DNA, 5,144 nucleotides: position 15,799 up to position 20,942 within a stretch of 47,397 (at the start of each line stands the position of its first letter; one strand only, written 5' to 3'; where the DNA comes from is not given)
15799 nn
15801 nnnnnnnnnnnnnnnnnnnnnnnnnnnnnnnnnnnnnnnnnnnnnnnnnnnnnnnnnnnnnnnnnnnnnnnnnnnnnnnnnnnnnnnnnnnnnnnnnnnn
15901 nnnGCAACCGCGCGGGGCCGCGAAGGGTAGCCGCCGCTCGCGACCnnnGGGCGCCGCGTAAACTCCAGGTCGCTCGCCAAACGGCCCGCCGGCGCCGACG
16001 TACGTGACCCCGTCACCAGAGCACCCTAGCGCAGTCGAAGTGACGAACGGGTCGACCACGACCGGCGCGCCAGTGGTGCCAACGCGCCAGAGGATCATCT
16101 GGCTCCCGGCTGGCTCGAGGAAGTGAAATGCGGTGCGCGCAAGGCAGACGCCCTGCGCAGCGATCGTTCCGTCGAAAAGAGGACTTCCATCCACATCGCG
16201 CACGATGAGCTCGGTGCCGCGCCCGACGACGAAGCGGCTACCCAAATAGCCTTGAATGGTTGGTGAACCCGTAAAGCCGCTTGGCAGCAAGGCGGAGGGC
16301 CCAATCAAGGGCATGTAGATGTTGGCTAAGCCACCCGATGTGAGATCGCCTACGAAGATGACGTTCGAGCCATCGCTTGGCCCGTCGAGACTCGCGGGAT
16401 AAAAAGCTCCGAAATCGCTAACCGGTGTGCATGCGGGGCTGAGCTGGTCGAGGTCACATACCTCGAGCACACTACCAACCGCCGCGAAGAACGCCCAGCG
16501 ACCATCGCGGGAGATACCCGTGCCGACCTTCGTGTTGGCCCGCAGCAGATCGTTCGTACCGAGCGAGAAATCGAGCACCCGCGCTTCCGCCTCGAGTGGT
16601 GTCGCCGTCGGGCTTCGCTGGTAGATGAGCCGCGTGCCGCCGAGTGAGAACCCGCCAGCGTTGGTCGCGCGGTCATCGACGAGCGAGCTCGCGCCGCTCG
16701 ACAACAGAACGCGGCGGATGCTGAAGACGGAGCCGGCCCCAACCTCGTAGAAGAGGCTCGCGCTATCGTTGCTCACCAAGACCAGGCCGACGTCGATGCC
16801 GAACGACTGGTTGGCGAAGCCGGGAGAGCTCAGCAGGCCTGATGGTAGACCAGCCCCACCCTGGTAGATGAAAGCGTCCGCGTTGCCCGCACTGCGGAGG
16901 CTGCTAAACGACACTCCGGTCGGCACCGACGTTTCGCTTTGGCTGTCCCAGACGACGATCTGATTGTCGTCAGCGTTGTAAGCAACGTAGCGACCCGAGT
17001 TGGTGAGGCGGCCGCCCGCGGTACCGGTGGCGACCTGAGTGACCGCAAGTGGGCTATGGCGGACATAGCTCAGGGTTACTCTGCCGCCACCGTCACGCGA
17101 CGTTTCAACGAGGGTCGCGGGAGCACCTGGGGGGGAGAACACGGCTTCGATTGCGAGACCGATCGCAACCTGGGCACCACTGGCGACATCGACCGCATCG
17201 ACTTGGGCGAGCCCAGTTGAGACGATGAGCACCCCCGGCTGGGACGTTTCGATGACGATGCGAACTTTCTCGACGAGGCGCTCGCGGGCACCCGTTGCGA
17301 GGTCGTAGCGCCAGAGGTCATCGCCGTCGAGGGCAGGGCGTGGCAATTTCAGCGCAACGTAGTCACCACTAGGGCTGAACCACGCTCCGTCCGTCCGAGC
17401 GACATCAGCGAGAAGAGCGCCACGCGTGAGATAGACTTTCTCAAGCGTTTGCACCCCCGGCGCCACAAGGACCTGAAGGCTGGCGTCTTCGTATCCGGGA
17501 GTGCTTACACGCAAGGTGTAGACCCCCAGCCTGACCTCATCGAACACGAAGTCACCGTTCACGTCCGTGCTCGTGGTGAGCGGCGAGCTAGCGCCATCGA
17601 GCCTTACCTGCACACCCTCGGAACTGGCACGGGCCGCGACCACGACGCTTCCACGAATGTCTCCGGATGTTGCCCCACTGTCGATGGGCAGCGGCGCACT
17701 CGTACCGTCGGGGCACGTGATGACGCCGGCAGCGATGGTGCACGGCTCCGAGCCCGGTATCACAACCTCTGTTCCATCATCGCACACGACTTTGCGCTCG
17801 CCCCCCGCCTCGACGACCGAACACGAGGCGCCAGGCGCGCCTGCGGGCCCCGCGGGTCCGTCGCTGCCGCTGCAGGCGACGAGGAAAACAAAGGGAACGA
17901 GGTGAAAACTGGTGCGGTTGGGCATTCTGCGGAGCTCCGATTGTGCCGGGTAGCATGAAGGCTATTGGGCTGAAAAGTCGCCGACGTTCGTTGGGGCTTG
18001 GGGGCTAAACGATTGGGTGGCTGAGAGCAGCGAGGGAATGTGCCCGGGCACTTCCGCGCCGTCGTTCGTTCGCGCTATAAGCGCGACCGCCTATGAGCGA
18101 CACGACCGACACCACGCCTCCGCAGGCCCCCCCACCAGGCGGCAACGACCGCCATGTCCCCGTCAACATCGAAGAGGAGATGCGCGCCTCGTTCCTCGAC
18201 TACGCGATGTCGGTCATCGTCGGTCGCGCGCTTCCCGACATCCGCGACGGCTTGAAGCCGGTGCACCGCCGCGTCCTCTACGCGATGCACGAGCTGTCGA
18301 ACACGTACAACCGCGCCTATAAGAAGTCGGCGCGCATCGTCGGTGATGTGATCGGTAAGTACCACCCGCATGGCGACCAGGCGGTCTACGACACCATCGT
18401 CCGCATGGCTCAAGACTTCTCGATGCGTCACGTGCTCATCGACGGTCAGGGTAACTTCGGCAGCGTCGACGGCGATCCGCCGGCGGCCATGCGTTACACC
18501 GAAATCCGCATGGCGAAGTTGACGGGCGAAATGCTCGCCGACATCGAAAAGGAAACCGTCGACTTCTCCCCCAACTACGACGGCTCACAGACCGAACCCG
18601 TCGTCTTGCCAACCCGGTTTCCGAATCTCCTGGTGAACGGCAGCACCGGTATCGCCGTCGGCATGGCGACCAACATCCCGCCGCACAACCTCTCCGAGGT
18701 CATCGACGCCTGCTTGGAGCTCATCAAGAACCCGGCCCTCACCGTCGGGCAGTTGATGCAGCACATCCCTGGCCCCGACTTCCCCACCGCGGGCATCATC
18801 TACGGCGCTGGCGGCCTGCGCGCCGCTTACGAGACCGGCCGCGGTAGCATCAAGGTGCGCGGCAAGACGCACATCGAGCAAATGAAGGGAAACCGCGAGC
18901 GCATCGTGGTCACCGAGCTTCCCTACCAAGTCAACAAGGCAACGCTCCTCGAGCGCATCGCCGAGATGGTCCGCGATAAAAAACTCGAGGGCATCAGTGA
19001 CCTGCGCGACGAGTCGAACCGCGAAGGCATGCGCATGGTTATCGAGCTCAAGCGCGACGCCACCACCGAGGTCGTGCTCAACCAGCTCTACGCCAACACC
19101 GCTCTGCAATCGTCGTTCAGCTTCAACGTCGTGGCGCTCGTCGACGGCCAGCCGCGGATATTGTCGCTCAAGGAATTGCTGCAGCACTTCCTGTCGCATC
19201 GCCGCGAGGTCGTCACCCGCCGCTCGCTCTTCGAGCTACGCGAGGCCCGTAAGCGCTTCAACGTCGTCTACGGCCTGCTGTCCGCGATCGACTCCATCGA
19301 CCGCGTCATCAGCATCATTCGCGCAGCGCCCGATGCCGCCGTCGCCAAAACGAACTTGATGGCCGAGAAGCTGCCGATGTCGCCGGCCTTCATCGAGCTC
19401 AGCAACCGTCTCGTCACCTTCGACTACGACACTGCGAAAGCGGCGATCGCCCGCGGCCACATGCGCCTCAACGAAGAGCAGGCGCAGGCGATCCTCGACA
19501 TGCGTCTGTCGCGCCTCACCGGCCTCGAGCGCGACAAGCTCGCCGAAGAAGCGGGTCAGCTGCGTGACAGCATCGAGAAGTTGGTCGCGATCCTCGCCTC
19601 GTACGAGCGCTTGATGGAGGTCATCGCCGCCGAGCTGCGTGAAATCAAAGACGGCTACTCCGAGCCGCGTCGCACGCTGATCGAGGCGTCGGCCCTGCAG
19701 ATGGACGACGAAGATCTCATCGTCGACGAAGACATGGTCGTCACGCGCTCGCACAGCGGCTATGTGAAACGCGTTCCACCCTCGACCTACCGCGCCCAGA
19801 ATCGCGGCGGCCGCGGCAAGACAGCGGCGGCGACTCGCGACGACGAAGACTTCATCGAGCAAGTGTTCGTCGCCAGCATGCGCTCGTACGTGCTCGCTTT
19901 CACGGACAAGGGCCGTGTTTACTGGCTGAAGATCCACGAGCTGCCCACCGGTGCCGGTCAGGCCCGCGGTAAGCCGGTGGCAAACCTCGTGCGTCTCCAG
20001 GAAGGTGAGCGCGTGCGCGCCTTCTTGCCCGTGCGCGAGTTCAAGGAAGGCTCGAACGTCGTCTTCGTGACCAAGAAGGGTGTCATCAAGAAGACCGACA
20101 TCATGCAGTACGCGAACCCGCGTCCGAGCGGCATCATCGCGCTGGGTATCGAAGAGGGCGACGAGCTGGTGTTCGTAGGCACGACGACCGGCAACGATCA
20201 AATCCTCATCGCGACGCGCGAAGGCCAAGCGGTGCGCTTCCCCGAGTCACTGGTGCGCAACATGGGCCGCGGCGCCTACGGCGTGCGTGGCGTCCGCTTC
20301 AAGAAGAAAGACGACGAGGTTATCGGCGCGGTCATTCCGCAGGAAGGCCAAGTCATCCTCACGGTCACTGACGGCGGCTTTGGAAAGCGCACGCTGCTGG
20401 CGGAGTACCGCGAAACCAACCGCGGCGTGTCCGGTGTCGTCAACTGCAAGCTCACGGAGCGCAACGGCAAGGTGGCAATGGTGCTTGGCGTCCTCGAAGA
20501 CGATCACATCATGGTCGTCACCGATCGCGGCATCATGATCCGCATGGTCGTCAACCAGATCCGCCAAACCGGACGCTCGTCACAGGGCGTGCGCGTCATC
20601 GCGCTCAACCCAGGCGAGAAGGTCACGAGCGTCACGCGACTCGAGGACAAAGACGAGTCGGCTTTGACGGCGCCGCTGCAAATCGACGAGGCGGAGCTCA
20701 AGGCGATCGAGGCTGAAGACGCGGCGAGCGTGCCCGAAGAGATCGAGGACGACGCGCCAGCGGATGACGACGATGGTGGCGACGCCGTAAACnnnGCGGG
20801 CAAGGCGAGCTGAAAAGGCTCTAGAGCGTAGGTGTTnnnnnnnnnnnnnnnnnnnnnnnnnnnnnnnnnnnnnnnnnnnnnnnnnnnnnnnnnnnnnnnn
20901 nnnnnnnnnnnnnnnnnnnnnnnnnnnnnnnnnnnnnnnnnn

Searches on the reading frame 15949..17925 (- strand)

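Call 7: search_protein_families(library=pfam, proteins=[window:15949-17925:-], max_evalue=0.0001)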
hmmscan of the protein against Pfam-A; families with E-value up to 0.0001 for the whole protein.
window:15949-17925:- (659 aa): 3 families
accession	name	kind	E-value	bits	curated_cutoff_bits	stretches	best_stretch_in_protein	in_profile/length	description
PF13620.12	CarboxypepD_reg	-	3.1e-10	40.7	32.3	1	90-160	2-75/82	Carboxypeptidase regulatory-like domain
PF13715.12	CarbopepD_reg_2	-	5.8e-06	26.7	32.2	1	90-157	1-67/88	CarboxypepD_reg-like domain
PF09430.16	EMC7_beta-sandw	-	2.6e-05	24.8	26.6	1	102-157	7-62/122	ER membrane protein complex subunit 7, beta-sandwich domain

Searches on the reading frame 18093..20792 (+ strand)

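Call 7: search_protein_families(library=pfam, proteins=[window:18093-20792:+], max_evalue=0.0001)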
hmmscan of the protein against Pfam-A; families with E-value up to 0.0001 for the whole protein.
window:18093-20792:+ (900 aa): 2 families
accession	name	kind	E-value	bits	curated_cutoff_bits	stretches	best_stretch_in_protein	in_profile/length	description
PF00521.26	DNA_topoisoIV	-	7.8e-167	555.9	31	1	45-515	1-431/432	DNA gyrase/topoisomerase IV, subunit A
PF03989.18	DNA_gyraseA_C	-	2.1e-60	200.4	27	6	804-848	1-45/48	DNA gyrase C-terminal domain, beta-propeller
